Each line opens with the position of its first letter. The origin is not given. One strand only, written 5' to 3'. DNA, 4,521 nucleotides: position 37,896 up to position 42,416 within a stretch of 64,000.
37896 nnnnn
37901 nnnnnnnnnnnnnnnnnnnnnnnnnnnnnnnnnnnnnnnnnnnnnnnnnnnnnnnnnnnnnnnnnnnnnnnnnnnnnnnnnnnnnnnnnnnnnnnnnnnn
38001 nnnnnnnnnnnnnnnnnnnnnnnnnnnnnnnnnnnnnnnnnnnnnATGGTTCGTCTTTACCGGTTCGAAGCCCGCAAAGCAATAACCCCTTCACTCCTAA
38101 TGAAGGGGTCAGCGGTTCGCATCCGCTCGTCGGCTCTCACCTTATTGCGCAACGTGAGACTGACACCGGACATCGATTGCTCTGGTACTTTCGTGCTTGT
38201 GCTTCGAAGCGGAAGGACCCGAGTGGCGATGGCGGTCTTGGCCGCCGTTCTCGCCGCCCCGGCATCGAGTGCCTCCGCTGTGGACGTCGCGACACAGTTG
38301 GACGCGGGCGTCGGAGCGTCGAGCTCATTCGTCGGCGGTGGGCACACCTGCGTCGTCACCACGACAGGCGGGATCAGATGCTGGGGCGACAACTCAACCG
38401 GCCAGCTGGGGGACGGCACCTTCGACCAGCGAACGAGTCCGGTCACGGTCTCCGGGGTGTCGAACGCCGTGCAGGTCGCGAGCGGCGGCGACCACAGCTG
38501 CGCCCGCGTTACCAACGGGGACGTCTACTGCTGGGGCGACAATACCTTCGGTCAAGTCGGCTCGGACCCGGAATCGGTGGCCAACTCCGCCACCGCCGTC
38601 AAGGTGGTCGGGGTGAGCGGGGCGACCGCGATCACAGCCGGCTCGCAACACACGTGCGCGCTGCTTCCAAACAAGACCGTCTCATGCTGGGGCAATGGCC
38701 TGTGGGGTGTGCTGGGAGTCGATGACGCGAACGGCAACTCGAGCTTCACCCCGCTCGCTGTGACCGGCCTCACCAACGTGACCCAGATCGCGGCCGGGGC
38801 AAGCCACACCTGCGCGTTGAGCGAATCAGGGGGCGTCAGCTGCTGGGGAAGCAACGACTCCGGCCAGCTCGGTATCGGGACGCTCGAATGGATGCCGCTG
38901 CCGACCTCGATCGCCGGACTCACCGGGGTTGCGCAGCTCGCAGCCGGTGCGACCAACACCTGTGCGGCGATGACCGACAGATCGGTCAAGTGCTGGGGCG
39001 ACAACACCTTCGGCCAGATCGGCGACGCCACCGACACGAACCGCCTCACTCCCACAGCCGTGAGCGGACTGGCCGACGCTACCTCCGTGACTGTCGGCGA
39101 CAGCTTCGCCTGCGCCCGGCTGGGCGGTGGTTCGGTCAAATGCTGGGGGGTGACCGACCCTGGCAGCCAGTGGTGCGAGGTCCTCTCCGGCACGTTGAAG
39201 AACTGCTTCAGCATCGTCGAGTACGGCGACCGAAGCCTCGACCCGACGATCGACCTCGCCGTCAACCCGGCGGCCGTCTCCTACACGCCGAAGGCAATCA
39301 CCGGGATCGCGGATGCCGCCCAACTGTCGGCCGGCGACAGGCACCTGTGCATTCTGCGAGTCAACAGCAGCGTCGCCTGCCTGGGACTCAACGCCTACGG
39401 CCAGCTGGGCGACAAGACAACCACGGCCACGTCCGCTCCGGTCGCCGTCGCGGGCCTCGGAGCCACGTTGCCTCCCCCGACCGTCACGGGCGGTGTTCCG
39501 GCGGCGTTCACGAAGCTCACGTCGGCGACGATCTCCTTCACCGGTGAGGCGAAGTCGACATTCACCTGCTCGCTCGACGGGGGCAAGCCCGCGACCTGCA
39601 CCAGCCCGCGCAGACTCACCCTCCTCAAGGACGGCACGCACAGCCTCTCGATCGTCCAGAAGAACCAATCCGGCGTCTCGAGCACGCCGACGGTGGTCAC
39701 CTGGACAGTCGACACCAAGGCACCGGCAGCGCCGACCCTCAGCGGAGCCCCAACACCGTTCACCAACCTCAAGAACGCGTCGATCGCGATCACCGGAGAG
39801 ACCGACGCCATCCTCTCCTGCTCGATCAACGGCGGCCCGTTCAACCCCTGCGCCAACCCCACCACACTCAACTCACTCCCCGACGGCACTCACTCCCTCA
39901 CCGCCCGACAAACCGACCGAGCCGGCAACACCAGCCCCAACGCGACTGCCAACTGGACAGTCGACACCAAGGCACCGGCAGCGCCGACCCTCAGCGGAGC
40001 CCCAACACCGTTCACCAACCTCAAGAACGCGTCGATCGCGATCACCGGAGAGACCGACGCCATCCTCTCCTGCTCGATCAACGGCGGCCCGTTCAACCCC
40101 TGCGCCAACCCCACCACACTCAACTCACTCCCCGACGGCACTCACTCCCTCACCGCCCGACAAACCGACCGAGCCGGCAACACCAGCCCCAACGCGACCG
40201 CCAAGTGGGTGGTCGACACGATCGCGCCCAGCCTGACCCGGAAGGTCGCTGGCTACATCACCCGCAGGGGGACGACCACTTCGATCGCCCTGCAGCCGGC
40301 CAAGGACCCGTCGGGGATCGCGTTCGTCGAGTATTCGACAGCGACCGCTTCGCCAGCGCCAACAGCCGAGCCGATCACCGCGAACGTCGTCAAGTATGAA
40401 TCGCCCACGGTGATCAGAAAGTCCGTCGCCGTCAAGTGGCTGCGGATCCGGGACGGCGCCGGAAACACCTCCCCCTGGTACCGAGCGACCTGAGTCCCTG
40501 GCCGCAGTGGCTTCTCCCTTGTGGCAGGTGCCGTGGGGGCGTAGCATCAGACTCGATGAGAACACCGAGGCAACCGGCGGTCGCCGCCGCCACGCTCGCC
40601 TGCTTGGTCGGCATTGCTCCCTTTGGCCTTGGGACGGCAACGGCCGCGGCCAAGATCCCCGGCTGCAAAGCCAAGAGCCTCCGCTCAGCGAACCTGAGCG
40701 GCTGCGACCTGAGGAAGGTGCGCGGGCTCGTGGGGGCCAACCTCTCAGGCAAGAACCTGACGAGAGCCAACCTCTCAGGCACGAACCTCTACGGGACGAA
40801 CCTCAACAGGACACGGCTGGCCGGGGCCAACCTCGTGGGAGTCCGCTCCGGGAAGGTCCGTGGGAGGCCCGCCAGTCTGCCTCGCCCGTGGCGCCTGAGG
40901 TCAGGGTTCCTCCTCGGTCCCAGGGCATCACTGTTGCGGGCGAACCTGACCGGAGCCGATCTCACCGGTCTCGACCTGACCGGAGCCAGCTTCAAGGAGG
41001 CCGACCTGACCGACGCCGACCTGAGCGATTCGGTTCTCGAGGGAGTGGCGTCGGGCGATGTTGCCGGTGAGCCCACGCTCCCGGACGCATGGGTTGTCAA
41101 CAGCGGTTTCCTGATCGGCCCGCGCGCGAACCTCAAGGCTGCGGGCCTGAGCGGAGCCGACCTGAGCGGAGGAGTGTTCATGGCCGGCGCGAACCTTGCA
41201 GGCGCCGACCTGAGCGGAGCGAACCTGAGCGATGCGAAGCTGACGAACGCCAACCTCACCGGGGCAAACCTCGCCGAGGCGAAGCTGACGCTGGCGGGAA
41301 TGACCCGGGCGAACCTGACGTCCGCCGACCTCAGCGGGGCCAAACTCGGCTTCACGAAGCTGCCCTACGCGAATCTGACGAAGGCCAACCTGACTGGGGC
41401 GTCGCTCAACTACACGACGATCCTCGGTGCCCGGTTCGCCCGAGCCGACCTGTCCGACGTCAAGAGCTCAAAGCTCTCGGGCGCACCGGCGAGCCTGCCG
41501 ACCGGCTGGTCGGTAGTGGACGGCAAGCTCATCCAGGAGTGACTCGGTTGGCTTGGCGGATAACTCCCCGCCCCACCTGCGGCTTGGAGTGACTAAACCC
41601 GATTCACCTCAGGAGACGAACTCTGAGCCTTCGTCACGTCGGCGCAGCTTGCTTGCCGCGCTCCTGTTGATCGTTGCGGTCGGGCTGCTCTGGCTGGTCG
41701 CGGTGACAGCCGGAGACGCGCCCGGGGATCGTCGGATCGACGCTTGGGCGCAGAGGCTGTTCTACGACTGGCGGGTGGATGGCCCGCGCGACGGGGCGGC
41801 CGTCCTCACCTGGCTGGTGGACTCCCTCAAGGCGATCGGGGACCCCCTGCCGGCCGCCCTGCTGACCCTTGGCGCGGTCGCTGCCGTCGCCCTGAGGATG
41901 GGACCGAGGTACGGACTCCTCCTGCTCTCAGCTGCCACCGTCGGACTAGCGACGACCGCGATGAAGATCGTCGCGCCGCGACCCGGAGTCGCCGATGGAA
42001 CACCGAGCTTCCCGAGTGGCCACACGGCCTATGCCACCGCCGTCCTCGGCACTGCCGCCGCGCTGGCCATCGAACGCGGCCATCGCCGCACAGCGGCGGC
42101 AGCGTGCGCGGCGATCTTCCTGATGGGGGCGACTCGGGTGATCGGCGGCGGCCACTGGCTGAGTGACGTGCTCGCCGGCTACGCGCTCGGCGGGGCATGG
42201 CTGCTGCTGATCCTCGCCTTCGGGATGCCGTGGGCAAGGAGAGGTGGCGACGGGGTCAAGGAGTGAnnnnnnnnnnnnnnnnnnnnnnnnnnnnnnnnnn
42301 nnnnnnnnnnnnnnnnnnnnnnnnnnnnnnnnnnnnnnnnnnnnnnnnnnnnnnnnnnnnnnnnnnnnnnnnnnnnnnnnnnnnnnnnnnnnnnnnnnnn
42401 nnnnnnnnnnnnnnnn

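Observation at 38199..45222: Same-strand cluster of secreted repeat proteins with PAP2 and GT-C enzymes: candidate dedicated envelope/secreted-protein glycosylation system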

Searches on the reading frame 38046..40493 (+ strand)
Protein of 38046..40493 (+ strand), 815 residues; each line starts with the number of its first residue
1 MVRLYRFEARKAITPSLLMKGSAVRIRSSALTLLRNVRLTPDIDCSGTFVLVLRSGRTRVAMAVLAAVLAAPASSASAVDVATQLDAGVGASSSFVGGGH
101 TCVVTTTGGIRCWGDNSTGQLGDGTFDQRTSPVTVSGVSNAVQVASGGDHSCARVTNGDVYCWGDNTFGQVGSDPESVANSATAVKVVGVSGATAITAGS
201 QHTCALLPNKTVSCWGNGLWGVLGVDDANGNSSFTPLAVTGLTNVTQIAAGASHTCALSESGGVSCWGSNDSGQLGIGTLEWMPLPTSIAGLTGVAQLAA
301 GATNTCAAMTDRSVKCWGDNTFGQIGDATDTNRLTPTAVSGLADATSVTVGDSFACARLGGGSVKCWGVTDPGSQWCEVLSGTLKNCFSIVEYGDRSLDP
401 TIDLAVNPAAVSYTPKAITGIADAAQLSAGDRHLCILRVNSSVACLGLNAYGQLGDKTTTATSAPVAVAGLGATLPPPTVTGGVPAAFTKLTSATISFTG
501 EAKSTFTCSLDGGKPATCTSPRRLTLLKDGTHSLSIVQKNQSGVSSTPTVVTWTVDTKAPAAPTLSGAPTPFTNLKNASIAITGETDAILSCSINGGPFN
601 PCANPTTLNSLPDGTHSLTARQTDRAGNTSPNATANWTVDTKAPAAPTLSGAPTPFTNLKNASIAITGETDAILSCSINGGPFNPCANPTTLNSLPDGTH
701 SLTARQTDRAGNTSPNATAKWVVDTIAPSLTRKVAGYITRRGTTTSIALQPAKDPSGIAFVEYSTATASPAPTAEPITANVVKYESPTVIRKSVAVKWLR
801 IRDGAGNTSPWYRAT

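Call 5: search_protein_families(library=pfam, proteins=[window:38046-40493:+], max_evalue=0.01)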
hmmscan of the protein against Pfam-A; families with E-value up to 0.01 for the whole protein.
window:38046-40493:+ (815 aa): 8 families
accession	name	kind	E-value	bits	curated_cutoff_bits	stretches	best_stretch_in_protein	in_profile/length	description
PF25390.1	WD40_RLD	-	1.9e-60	205.5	150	2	95-371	37-326/363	RCC1-like domain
PF13540.12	RCC1_2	-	2e-54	180.5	22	7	142-170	2-30/30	Regulator of chromosome condensation (RCC1) repeat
PF00415.24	RCC1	-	2.9e-44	149.8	21.7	5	112-153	6-49/50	Regulator of chromosome condensation (RCC1) repeat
PF19077.6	Big_13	-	1.8e-17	64.2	27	2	608-641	69-102/102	Bacterial Ig-like domain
PF13750.12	Big_3_3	-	3e-07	30.7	27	0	608-684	9-92/157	Bacterial Ig-like domain (group 3)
PF25384.1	Alsin_RLD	-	6.9e-06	26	100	1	116-205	250-345/405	Alsin RCC1-like domain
PF17936.7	Big_6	-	0.00035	21.2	27.6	0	615-635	59-79/83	Bacterial Ig domain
PF24421.1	Ig_J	-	0.0027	18.2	29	0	524-555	70-101/104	Tip attachment protein J, Ig-like domain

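Call 12: search_protein_families(library=ncbifam, proteins=[window:38199-40493:+], max_evalue=0.01)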
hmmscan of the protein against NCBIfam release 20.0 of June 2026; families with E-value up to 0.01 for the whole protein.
window:38199-40493:+ (764 aa): 4 families
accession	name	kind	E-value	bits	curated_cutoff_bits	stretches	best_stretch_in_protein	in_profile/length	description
NF047446.1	barrel_OmpL47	domain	1.8e-16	60.4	40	2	542-588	24-68/68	OmpL47-type beta-barrel domain-containing protein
NF040520.1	Ig_like_BLP2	equivalog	4.8e-06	25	750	0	644-679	580-614/730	Ig-like repeat protein Blp2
NF047441.1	Lepto_OmpL47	equivalog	2.9e-05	23.8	250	1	561-678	111-236/336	multi-beta-barrel domain surface protein OmpL47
NF033510.3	Ca_tandemer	repeat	6.7e-05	23.2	50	2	537-579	54-96/96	Ca2+-stabilized repeat-containing adhesin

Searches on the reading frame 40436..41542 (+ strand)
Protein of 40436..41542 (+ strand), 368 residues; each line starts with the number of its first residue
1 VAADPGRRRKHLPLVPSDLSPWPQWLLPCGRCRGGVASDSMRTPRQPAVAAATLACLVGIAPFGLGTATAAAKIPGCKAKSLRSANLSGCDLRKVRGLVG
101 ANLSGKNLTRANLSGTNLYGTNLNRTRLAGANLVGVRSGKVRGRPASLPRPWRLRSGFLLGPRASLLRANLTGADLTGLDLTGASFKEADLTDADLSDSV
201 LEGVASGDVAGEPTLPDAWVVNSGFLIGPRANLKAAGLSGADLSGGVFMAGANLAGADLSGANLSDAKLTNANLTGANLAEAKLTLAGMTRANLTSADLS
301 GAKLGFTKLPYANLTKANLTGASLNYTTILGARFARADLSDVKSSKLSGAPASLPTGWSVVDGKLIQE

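Call 5: search_protein_families(library=pfam, proteins=[window:40436-41542:+], max_evalue=0.01)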
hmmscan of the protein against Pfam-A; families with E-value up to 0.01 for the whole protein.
window:40436-41542:+ (368 aa): 4 families
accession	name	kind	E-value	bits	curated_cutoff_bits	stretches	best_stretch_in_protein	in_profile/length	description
PF00805.28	Pentapeptide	-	9.3e-45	150.2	20.2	5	250-285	4-39/40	Pentapeptide repeats (8 copies)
PF13576.12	Pentapeptide_3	-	2.3e-17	63.4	27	1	168-205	3-42/48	Pentapeptide repeats (9 copies)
PF13599.13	Pentapeptide_4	-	2.1e-15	57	38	2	249-297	28-76/78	Pentapeptide repeat region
PF25296.1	Decapeptide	-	0.0021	18.3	45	0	232-299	6-72/74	Decapeptide repeat region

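Call 12: search_protein_families(library=ncbifam, proteins=[window:40556-41542:+], max_evalue=0.01)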
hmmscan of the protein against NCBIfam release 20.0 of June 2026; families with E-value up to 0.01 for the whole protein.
window:40556-41542:+ (328 aa): 17 families
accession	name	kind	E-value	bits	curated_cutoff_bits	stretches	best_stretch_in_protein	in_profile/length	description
NF052603.1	penta_Alr5209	equivalog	3.5e-30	104.4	125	4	191-258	28-94/113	Alr5209 family pentapeptide repeat protein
NF047416.1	penta_HetL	equivalog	2.7e-29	102.2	260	3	190-303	47-164/218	heterocyst differentiation pentapeptide repeat protein HetL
NF011744.0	PRK15197.1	equivalog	6.1e-26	91.3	274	2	178-303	146-260/291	SPI-2 type III secretion system effector PipB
NF011743.0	PRK15196.1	equivalog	3.8e-21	75.4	354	2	191-302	162-272/350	type III secretion system effector PipB2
NF000349.1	mfpA_AE000516.2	equivalog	5.4e-15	55.7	360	3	128-165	91-128/183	pentapeptide repeat protein MfpA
NF033086.2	penta_rpt_Qnr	equivalog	1.6e-13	50.9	240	1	189-306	44-160/211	Qnr family pentapeptide repeat protein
NF000056.3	penta_rpt_QnrS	exception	5.5e-12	45.8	460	2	176-301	39-161/218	QnrS family quinolone resistance pentapeptide repeat protein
NF012152.0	penta_rpt_QnrC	exception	7.5e-12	45.7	500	2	194-301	55-161/221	QnrC family quinolone resistance pentapeptide repeat protein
NF000071.4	penta_rpt_QnrA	exception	1.9e-11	44.2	450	1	143-302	5-162/218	QnrA family quinolone resistance pentapeptide repeat protein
NF038182.1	penta_rpt_SmQnr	exception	7e-11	42.3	460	1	209-264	142-197/215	SmQnr family pentapeptide repeat protein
NF000421.1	penta_rpt_QnrVC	exception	1.6e-10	41.3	460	1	176-302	39-162/218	QnrVC family quinolone resistance pentapeptide repeat protein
NF012151.0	penta_rpt_QnrAS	exception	1.2e-08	35.3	490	1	212-303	72-163/218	QnrAS family quinolone resistance pentapeptide repeat protein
NF033375.2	penta_rpt_QnrE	exception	1.2e-08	35.2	480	0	210-264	142-196/214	QnrE family quinolone resistance pentapeptide repeat protein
NF000420.1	penta_rpt_QnrB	exception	2e-08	34.5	460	0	195-241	148-198/214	QnrB family quinolone resistance pentapeptide repeat protein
NF000139.2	penta_rpt_QnrD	exception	4.5e-06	26.8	425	1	190-306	58-163/214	QnrD family quinolone resistance pentapeptide repeat protein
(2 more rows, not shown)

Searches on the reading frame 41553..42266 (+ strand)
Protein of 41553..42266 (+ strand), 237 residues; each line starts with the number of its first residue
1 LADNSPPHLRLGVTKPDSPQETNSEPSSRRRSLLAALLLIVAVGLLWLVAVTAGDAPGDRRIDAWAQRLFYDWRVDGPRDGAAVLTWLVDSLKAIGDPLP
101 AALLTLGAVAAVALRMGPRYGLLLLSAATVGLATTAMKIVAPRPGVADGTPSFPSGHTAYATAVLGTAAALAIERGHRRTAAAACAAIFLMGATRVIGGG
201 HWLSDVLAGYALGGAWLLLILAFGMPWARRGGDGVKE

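Call 5: search_protein_families(library=pfam, proteins=[window:41553-42266:+], max_evalue=0.01)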
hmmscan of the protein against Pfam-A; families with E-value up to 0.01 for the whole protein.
window:41553-42266:+ (237 aa): 2 families
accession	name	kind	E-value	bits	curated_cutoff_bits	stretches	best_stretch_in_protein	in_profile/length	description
PF01569.27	PAP2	-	3.4e-15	56.4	27.2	1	150-223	48-124/130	PAP2 superfamily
PF14378.12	PAP2_3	-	1.1e-05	25.8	27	1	132-217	106-188/190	PAP2 superfamily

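Call 12: search_protein_families(library=ncbifam, proteins=[window:41553-42266:+], max_evalue=0.01)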
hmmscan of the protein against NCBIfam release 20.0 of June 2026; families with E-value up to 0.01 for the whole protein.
window:41553-42266:+ (237 aa): 3 families
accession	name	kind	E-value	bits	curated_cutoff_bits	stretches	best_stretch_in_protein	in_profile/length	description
NF007975.0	PRK10699.1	equivalog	7.9e-05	22.2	261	1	152-224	158-228/254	phosphatidylglycerophosphatase B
NF047884.1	UdeprDiPSep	equivalog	0.00069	19.5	250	1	151-221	118-184/188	undecaprenyl-diphosphatase SepP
NF045654.1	APhasePhoC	equivalog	0.0022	17.6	430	1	151-215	162-221/248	acid phosphatase PhoC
